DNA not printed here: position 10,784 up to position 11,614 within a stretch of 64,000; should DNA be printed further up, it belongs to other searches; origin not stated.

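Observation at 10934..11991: Non-canonical accessory gene pair: excisionase-family HTH gene coupled to an Avd-like gene, convergent with and overlapping the RT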

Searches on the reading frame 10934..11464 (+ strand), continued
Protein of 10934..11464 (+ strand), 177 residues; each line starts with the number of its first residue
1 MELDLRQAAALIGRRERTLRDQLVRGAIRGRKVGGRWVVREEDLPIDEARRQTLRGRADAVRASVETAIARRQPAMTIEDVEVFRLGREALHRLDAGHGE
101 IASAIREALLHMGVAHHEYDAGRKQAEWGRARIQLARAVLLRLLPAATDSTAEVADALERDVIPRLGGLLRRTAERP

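Call 48: fold_search(model_id=the predicted structure, library=pdb)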
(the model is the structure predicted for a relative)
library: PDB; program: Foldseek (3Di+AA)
matches with E <= 10: 488; with E <= 0.001: 0
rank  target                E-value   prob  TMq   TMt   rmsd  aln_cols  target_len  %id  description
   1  2gsc_E                2.3e-01  1.00  0.46  0.69   3.1       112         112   12  Crystal Structure of the Conserved Hypothetical Cytosolic Protein Xcc0516 from Xanthomonas campestris (released 2006-10-03)
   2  5c8d_F                2.5e-01  0.44  0.23  0.16  19.8       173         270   18  Crystal structure of full-length Thermus thermophilus CarH bound to adenosylcobalamin (dark state) (released 2015-09-30)
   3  7dgu                  3.3e-01  0.99  0.37  0.63   4.0        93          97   12  De novo designed protein H4A1R (released 2021-11-24)
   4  2gsc_D                3.7e-01  1.00  0.46  0.68   3.0       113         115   12  Crystal Structure of the Conserved Hypothetical Cytosolic Protein Xcc0516 from Xanthomonas campestris (released 2006-10-03)
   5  7mwq_A                4.8e-01  0.11  0.18  0.16  23.2       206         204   16  Structure of De Novo designed beta sheet heterodimer LHD29A53/B53 (released 2022-01-19)
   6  5c8e_B                5.6e-01  0.33  0.24  0.16  16.8       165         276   18  Crystal structure of Thermus thermophilus CarH bound to adenosylcobalamin and a 26-bp DNA segment (released 2015-09-30)
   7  2gsc_C                5.9e-01  0.98  0.42  0.64   3.3       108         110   12  Crystal Structure of the Conserved Hypothetical Cytosolic Protein Xcc0516 from Xanthomonas campestris (released 2006-10-03)
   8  2gsc_B                6.3e-01  0.99  0.45  0.65   3.0       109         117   11  Crystal Structure of the Conserved Hypothetical Cytosolic Protein Xcc0516 from Xanthomonas campestris (released 2006-10-03)
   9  1x8z_B                6.6e-01  0.94  0.43  0.50   6.1       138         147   10  Crystal structure of a pectin methylesterase inhibitor from Arabidopsis thaliana (released 2004-12-28)
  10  7mwq_B                7.0e-01  0.11  0.19  0.17  22.5       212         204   14  Structure of De Novo designed beta sheet heterodimer LHD29A53/B53 (released 2022-01-19)
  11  1x8z_A                7.4e-01  0.66  0.34  0.39   6.2       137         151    9  Crystal structure of a pectin methylesterase inhibitor from Arabidopsis thaliana (released 2004-12-28)
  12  6amk_A                7.8e-01  0.99  0.23  0.73   1.6        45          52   20  Structure of Streptomyces venezuelae BldC-whiI opt complex (released 2018-03-28)
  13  6ama_A                8.2e-01  0.99  0.23  0.71   1.5        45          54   20  Structure of S. coelicolor/S. venezuelae BldC-smeA-ssfA complex to 3.09 Angstrom (released 2018-03-28)
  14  5xgo_A                8.2e-01  0.28  0.24  0.27  15.3       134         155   11  The Ferritin E-Domain: Toward Understanding Its Role in Protein Cage Assembly Through the Crystal Structure of a Maxi- (released 2018-02-28)
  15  4dwl_D                1.1e+00  0.66  0.36  0.54   4.7       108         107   17  Avd molecule from Bordetella bacteriophage DGR (released 2013-02-27)
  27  4j2n_A                1.6e+00  0.98  0.23  0.71   1.3        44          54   20  Crystal Structure of mycobacteriophage Pukovnik Xis (released 2013-10-23)
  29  6amk_B                1.6e+00  0.87  0.21  0.66   5.0        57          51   19  Structure of Streptomyces venezuelae BldC-whiI opt complex (released 2018-03-28)
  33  4j2n_C                1.6e+00  0.98  0.23  0.69   1.2        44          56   18  Crystal Structure of mycobacteriophage Pukovnik Xis (released 2013-10-23)
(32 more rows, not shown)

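Call 51: search_protein_families(library=pfam, alignment_id=A5, max_evalue=10)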
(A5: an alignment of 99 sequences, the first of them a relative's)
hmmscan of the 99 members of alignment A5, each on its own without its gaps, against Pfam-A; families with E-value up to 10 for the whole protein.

A. member 1, P0001 (177 aa): 1 family
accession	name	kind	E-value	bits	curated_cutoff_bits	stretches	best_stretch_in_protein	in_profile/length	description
PF12728.13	HTH_17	-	4.2e-05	24.1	27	1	3-44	2-43/51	Helix-turn-helix domain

B. families by the number of members that match (of 99 scanned): 77 families (the first 25 are shown)
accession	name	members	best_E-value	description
PF12728.13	HTH_17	98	6.7e-13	Helix-turn-helix domain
PF08281.18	Sigma70_r4_2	55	1.5e-05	Sigma-70, region 4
PF00376.29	MerR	47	8.1e-06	MerR family regulatory protein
PF13411.12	MerR_1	39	0.00018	MerR HTH family regulatory protein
PF13384.12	HTH_23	39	0.00024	Homeodomain-like domain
PF13338.12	AbiEi_4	22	0.00035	Transcriptional regulator, AbiEi antitoxin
PF21531.3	Rv2175c_wHTH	21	3.9e-05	DNA-binding protein Rv2175c, wHTH domain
PF02954.25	HTH_8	20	0.00022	Bacterial regulatory protein, Fis family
PF04545.22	Sigma70_r4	10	0.004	Sigma-70, region 4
PF13551.12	HTH_29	9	0.0015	Winged helix-turn helix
PF13518.12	HTH_28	6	0.0014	Helix-turn-helix domain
PF20432.4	Xre-like-HTH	6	0.0029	Antitoxin Xre-like helix-turn-helix domain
PF13556.12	HTH_30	5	0.0031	PucR C-terminal helix-turn-helix domain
PF20038.5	HTH_59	5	0.033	Helix-turn-helix domain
PF08280.17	HTH_Mga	4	0.011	M protein trans-acting positive regulator (MGA) HTH domain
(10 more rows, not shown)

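Call 71: find_encoding_contigs(protein=P0159, flank=5000, max_places=1)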
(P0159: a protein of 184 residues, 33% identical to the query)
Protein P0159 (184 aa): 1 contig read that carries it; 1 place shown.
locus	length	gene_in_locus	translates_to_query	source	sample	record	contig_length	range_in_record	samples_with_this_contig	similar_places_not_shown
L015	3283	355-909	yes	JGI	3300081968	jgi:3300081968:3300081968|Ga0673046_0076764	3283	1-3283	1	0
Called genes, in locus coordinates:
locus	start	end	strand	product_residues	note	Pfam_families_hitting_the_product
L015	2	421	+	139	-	?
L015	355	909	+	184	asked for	PF12728:HTH_17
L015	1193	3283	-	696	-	?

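Call 72: find_encoding_contigs(protein=P0163, flank=5000, max_places=1)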
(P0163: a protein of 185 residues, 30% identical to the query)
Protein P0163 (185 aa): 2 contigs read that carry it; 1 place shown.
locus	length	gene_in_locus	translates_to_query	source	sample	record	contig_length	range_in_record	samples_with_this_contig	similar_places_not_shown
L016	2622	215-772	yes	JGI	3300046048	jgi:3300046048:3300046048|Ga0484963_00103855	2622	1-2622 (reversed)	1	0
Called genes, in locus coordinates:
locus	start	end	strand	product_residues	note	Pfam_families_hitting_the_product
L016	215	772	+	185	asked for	PF12728:HTH_17 (weak)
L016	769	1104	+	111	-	PF22296:bAvd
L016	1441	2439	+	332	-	PF00078:RVT_1 (weak)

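Call 73: find_encoding_contigs(protein=P0168, flank=5000, max_places=1)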
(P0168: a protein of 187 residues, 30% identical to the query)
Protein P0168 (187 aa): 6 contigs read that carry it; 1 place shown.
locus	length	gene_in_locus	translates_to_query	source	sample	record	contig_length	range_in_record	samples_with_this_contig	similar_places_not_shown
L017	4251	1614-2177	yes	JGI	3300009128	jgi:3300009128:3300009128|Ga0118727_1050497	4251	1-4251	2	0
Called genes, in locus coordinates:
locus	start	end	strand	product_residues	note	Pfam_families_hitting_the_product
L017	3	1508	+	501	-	?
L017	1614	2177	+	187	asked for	PF12728:HTH_17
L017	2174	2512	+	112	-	PF22296:bAvd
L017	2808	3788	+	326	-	PF00078:RVT_1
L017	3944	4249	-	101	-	?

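Call 80: find_related_loci(query=A8, collection=metagenome_contigs, flank=4000)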
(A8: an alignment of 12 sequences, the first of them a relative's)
Query A8 (184 aa) in metagenome_contigs; peptide patterns used: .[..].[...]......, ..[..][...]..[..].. (x = any residue, [..] = any of these).
210 stretches matched a pattern; 72 encode a relative of the query (tblastn E <= 1e-3); 71 distinct loci.
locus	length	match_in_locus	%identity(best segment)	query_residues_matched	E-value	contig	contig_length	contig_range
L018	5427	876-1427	100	1-184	3e-118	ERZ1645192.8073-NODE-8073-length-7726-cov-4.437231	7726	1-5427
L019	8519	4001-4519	75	1-173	1e-81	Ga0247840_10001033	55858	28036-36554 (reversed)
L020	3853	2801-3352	66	1-184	4e-78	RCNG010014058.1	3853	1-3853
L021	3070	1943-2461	74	1-173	2e-73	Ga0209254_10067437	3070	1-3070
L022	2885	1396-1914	73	1-173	2e-71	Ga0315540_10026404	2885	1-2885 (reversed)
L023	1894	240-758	73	1-173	2e-71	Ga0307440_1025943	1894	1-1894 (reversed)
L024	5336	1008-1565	59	1-184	3e-65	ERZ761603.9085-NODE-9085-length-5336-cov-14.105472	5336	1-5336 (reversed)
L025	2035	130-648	63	1-173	2e-66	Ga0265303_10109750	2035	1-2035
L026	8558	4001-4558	56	1-184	5e-64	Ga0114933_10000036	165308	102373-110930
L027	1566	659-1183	59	1-173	4e-66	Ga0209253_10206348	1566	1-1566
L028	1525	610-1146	61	3-179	3e-66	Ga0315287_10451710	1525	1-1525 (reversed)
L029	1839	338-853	64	2-173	3e-65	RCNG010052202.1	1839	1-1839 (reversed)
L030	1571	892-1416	59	1-173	6e-66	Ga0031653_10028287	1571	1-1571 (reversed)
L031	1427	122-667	56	1-180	3e-65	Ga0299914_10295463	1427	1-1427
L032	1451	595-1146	59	3-184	3e-65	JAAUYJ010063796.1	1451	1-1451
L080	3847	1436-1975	40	1-175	7e-25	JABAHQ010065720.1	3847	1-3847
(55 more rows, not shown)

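Call 96: find_related_loci(query=A8, collection=genome_contigs, flank=4000)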
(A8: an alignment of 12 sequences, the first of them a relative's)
Query A8 (184 aa) in genome_contigs; peptide patterns used: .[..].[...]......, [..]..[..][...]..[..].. (x = any residue, [..] = any of these).
102 stretches matched a pattern; 30 encode a relative of the query (tblastn E <= 1e-3); 30 distinct loci.
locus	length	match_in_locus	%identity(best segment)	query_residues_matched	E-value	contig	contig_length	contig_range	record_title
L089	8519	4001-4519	73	1-173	1e-80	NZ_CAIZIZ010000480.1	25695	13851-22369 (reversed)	MAG: uncultured Lamprocystis sp. isolate Loc080925-5-5m_bin-0833, whole genome shotgun sequence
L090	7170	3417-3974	61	1-184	2e-65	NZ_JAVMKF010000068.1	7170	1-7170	MAG: Accumulibacter sp. isolate SCELSE-14 RS41505SPAdes_bin.147_0000000068, whole genome shotgun sequence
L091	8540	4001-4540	60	1-179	4e-64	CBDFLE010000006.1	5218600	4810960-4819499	MAG: Candidatus Multivoradales bacterium isolate 28b26adc-de60-4d61-9d00-aad20df54228 genome assembly, contig: contig_5,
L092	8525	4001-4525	58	1-173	6e-61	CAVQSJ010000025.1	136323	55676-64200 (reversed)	MAG: uncultured Gammaproteobacteria bacterium isolate MFD00032.bin.3.452 genome assembly, contig: contig_62026, whole ge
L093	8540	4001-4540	56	1-179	9e-60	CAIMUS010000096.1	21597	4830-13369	MAG: uncultured proteobacterium isolate A14_bin-2326 genome assembly, contig: bin-2326:096/348, whole genome shotgun seq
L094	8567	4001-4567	54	1-183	5e-56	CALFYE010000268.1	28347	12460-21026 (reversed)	MAG TPA_asm: uncultured Myxococcales bacterium isolate SRR6231182_bin.43_CONCOCT_v1.1_MAG genome assembly, contig: ERZ65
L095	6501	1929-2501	53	1-183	2e-52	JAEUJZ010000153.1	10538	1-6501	MAG: Myxococcales bacterium isolate new MAG-82 k141_2875705, whole genome shotgun sequence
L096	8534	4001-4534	52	1-181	3e-51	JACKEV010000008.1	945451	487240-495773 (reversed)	MAG: Alphaproteobacteria bacterium isolate HK-STAS-MYXO-43 HK-STAS-MYXO-43_8, whole genome shotgun sequence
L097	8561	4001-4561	51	1-183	3e-49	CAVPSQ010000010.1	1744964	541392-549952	MAG: uncultured proteobacterium isolate MFD00032.bin.1.267 genome assembly, contig: contig_8384, whole genome shotgun se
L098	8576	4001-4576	50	1-183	2e-48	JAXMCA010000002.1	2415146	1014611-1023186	MAG: Planctomycetota bacterium isolate STL-PLA50 C1.132.fa-2, whole genome shotgun sequence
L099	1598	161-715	46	1-183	2e-47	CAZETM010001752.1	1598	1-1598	MAG TPA_asm: uncultured Polyangium sp. isolate binchicken_co186_95 genome assembly, contig: NODE_169532_length_1598_cov_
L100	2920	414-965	48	1-183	1e-43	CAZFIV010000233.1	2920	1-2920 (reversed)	MAG TPA_asm: uncultured Myxococcales bacterium isolate SRP128890_co1_208 genome assembly, contig: NODE_46297_length_2920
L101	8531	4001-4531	51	1-175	6e-49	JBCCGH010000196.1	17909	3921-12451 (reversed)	MAG: Planctomycetota bacterium isolate P01_B01_bin.39 k141_1085627_length_17909_cov_25.7896, whole genome shotgun sequen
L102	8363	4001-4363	59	1-119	2e-38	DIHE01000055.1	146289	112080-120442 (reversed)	MAG TPA_asm: Holophagales bacterium UBA5704 UBA5704_contig_215, whole genome shotgun sequence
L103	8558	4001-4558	44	1-183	1e-35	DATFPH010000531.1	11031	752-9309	MAG TPA_asm: Thermoanaerobaculia bacterium isolate SMAG_U9298 k141_412345, whole genome shotgun sequence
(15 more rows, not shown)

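Call 101: search_protein_families(library=phrogs, proteins=[window:10934-11464:+, P0166], max_evalue=0.01)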
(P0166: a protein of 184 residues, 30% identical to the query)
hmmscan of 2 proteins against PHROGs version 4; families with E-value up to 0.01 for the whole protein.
window:10934-11464:+ (177 aa): 2 families
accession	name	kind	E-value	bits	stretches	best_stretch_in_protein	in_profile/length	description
phrog_1840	-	integration and excision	3.5e-08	34.8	1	3-53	7-56/90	excisionase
phrog_7506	-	integration and excision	0.00037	21.8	1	2-42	15-55/78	recombination directionality factor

P0166 (184 aa): 1 family
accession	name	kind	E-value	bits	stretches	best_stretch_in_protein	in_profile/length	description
phrog_7506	-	integration and excision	0.00081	20.8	1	3-45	16-58/78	recombination directionality factor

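Call 102: search_protein_families(library=ncbifam, proteins=[P0166, P0064, P0176, P0002], max_evalue=0.01)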
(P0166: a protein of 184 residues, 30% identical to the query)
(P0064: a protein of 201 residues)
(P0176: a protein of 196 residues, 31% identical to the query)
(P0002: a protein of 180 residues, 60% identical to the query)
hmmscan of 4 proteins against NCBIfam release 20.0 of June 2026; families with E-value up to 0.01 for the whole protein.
P0166 (184 aa): 1 family
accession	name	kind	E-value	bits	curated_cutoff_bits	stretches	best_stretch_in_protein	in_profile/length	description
TIGR01764.1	excise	domain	1.9e-05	24.9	28.8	1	3-42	2-41/49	excisionase family DNA-binding protein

P0064 (201 aa): 1 family
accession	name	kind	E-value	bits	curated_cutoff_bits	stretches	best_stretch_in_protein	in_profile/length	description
TIGR01764.1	excise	domain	1.3e-05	25.5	28.8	1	3-44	2-43/49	excisionase family DNA-binding protein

P0176 (196 aa): 2 families
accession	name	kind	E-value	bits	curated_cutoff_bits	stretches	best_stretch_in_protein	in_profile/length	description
TIGR01764.1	excise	domain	3.9e-06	27.1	28.8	1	3-44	2-43/49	excisionase family DNA-binding protein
NF047737.1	antiphage_MADS1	equivalog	0.00015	21.9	80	1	3-42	4-43/49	methylation-associated defense system helix-turn-helix domain-containing protein MAD1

P0002 (180 aa): 0 families

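Call 111: fold_search(model_id=the predicted structure, library=viral)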
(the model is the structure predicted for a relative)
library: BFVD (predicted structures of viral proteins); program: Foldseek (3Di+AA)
matches with E <= 10: 642; with E <= 0.001: 0
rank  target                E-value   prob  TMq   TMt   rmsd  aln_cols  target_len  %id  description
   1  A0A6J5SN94            1.5e-02  1.00  0.26  0.72   4.2        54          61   35  Helix-turn-helix domain containing protein [uncultured Caudovirales phage]
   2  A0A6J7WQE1            1.8e-02  1.00  0.25  0.58  11.0        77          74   27  Excise, DNA binding domain, excisionase family [uncultured Caudovirales phage]
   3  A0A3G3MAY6            2.6e-02  1.00  0.23  0.46  13.7        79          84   28  Helix-turn-helix DNA binding protein [Gordonia phage Octobien14]
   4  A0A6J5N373            2.9e-02  1.00  0.24  0.57   6.8        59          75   27  Helix-turn-helix domain containing protein [uncultured Caudovirales phage]
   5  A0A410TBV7            2.9e-02  1.00  0.24  0.50  12.4        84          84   27  Excise [Mycobacterium phage KiSi]
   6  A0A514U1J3            3.8e-02  1.00  0.24  0.59   1.1        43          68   35  (no name in the UniProt tables at hand)
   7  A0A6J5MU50            3.8e-02  1.00  0.24  0.60  10.4        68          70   24  SinI-like, DNA-binding domain [uncultured Caudovirales phage]
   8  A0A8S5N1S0            4.2e-02  1.00  0.37  0.48   5.5       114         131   10  Avd-like protein [Siphoviridae sp. ctYWp4]
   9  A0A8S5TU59            4.9e-02  0.85  0.23  0.28  20.7       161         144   14  Excisionase [Siphoviridae sp. ctWT735]
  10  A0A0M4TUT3            5.5e-02  0.84  0.34  0.20  14.1       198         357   17  (no name in the UniProt tables at hand)
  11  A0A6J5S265            6.4e-02  1.00  0.24  0.64   1.4        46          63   28  Helix-turn-helix domain-containing protein [uncultured Caudovirales phage]
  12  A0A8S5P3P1            7.2e-02  1.00  0.24  0.64   0.9        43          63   23  Helix-turn-helix domain protein [Myoviridae sp. ctegP15]
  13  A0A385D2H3            8.0e-02  1.00  0.24  0.49  12.4        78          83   26  Helix-turn-helix DNA binding domain protein [Gordonia phage Catfish]
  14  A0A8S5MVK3            8.4e-02  0.99  0.22  0.39  20.6        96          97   14  Helix-turn-helix domain protein [Caudovirales sp. ctUL28]
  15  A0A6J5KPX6            8.9e-02  1.00  0.24  0.42  13.8        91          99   25  SinI-like, DNA-binding domain [uncultured Caudovirales phage]
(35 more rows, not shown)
